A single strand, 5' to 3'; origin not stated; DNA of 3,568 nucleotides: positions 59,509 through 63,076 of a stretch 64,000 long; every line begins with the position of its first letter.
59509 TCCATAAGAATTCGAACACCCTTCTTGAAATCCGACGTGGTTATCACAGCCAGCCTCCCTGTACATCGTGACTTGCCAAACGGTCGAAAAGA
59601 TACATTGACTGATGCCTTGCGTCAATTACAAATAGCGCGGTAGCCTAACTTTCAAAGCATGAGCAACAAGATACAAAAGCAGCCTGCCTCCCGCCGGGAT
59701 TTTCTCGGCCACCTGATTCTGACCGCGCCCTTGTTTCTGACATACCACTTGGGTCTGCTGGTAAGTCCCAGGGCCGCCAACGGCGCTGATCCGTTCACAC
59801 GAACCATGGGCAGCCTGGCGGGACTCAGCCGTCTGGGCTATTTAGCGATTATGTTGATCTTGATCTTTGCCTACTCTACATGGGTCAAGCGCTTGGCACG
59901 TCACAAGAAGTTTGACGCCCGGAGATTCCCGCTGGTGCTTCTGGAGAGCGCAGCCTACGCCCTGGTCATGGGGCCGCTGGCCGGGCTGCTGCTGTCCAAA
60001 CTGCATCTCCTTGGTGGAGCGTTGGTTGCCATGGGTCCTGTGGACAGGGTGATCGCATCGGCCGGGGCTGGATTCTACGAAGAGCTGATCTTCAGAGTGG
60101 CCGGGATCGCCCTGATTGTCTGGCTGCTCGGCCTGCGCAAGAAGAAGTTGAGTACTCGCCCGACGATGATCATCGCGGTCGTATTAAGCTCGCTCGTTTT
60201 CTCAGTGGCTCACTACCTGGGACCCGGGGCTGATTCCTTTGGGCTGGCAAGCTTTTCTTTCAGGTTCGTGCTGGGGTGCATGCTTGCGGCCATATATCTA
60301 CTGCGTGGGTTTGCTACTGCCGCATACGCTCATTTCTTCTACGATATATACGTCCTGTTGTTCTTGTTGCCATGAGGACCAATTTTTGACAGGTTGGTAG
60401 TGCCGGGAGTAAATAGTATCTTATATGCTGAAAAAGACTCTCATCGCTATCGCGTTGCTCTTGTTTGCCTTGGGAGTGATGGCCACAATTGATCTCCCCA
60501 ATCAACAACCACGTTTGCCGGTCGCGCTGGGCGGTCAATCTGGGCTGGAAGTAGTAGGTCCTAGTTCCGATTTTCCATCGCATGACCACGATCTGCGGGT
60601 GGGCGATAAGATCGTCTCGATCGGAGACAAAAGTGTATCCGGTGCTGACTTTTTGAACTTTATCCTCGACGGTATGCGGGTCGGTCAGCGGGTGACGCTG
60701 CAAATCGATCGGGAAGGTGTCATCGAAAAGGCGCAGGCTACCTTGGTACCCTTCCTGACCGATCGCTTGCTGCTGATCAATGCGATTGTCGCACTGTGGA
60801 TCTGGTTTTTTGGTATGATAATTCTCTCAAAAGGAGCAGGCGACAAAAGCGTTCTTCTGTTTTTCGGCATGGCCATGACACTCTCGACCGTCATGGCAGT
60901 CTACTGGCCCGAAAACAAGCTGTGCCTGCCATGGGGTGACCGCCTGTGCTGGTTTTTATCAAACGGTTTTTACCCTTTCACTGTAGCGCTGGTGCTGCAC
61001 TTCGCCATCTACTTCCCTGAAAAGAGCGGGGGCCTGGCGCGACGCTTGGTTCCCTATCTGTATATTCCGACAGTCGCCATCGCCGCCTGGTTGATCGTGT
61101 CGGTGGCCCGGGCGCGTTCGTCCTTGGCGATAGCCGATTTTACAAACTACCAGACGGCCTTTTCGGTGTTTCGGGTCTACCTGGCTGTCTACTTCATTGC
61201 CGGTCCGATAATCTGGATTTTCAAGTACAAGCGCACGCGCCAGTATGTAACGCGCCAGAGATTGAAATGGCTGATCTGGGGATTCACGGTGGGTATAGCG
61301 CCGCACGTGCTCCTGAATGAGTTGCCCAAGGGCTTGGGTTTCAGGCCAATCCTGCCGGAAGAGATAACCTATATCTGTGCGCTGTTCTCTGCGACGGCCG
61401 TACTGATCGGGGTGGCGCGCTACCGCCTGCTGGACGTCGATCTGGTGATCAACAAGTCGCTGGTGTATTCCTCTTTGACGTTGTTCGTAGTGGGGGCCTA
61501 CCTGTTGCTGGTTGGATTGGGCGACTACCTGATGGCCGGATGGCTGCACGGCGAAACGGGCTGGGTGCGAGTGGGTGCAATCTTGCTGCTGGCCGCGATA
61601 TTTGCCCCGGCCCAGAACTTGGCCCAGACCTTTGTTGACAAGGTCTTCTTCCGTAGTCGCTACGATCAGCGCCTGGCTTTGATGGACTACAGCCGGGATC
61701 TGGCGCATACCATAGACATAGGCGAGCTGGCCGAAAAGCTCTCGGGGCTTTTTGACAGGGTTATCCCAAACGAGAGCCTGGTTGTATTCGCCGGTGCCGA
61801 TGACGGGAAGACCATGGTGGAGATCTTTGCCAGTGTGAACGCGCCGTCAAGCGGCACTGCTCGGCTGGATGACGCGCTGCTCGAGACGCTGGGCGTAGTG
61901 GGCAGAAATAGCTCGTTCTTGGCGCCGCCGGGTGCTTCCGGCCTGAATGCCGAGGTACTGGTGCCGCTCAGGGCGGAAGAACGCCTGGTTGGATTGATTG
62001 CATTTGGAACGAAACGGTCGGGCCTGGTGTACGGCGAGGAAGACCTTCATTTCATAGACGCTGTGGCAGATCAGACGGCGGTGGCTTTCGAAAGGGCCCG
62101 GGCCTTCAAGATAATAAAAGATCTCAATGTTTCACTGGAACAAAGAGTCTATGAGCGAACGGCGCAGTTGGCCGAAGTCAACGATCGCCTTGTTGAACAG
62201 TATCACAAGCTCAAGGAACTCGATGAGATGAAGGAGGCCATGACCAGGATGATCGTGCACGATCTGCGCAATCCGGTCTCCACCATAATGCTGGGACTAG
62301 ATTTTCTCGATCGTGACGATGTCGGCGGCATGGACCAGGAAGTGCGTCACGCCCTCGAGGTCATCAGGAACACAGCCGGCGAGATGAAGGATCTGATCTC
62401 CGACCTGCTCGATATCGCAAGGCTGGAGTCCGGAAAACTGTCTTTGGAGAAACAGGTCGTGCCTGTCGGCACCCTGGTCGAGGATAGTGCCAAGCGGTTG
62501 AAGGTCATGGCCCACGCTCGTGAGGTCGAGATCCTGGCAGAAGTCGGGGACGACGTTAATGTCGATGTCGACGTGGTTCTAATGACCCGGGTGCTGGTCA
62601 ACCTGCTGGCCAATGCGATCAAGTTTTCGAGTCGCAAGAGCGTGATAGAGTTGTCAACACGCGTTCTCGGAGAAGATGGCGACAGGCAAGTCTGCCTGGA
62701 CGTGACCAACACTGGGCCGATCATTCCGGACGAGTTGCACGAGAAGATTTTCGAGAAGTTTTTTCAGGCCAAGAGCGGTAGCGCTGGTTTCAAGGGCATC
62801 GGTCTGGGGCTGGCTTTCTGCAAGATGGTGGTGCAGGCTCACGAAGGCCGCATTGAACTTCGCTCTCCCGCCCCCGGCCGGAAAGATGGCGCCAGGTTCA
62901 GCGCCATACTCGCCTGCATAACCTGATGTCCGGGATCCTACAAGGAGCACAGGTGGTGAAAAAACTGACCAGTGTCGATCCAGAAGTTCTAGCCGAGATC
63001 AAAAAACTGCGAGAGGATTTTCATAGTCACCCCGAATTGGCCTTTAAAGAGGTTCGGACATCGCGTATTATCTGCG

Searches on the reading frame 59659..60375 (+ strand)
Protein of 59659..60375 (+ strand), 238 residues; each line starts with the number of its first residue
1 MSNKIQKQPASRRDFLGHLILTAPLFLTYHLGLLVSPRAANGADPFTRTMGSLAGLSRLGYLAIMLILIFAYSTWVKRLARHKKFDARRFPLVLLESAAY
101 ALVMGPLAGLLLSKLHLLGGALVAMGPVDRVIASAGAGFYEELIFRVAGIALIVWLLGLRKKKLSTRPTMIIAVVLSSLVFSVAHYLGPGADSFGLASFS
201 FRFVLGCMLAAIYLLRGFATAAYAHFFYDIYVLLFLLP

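Call 13: search_protein_families(library=pfam, proteins=[window:59659-60375:+])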
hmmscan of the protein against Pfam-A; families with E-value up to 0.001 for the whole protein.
window:59659-60375:+ (238 aa): 1 family
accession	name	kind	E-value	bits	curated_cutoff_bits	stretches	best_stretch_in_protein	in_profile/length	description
PF02517.21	Rce1-like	-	2.8e-10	40.8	22.4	1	131-230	9-92/93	Type II CAAX prenyl endopeptidase Rce1-like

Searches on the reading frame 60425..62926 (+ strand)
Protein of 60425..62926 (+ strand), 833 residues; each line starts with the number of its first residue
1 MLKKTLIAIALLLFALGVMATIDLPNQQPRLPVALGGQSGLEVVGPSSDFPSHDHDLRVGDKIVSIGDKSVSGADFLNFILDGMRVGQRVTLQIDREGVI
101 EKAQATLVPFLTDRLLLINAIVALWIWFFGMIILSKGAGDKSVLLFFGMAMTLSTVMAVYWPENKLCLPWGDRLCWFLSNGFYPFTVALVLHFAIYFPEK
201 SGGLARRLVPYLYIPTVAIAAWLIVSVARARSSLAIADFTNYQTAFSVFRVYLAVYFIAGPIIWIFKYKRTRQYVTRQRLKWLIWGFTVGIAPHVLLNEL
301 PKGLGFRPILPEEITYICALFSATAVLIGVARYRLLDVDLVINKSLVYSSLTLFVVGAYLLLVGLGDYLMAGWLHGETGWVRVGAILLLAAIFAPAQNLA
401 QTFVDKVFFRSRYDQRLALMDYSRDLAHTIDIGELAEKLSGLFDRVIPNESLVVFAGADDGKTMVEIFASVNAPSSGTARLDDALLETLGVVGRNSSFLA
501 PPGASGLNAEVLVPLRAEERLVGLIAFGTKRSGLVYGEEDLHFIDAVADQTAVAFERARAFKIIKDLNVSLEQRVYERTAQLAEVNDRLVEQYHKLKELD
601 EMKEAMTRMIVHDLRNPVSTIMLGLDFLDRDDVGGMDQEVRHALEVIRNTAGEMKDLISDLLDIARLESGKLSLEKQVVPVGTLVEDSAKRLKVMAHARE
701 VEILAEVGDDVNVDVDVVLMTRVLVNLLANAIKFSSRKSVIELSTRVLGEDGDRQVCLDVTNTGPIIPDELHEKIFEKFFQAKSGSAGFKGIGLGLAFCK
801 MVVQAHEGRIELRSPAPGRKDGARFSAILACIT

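Call 56: find_encoding_contigs(protein=window:60425-62926:+, flank=10000, max_places=4)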
Protein window:60425-62926:+ (833 aa): 2 contigs read that carry it; 2 places shown.
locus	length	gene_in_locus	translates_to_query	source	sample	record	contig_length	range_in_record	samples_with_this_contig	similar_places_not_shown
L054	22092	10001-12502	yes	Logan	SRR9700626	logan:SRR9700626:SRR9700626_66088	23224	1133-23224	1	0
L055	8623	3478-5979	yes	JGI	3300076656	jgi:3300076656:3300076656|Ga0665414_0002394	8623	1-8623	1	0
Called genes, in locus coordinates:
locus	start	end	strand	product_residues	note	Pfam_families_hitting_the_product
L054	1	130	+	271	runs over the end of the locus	PF02673:BacA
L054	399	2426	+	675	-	PF16683:TGase_elicitor, PF01483:P_proprotein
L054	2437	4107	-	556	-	PF00485:PRK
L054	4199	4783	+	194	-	PF00293:NUDIX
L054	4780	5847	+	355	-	PF00483:NTP_transferase, PF12804:NTP_transf_3, PF22640:ManC_GMP_beta-helix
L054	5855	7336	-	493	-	PF02321:OEP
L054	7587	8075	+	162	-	PF02559:CarD_TRCF_RID, PF21095:CarD_C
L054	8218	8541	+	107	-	-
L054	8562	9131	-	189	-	PF08207:EFP_N, PF01132:EFP, PF09285:Elong-fact-P_C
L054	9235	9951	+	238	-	PF02517:Rce1-like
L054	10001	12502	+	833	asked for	PF13180:PDZ_2 (weak), PF13492:GAF_3 (weak), PF13185:GAF_2 (weak), PF00512:HisKA, PF02518:HATPase_c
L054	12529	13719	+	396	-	PF01546:Peptidase_M20, PF07687:M20_dimer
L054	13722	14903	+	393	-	-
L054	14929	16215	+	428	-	-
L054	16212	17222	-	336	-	PF04055:Radical_SAM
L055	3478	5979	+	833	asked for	PF13180:PDZ_2 (weak), PF13492:GAF_3 (weak), PF13185:GAF_2 (weak), PF00512:HisKA, PF02518:HATPase_c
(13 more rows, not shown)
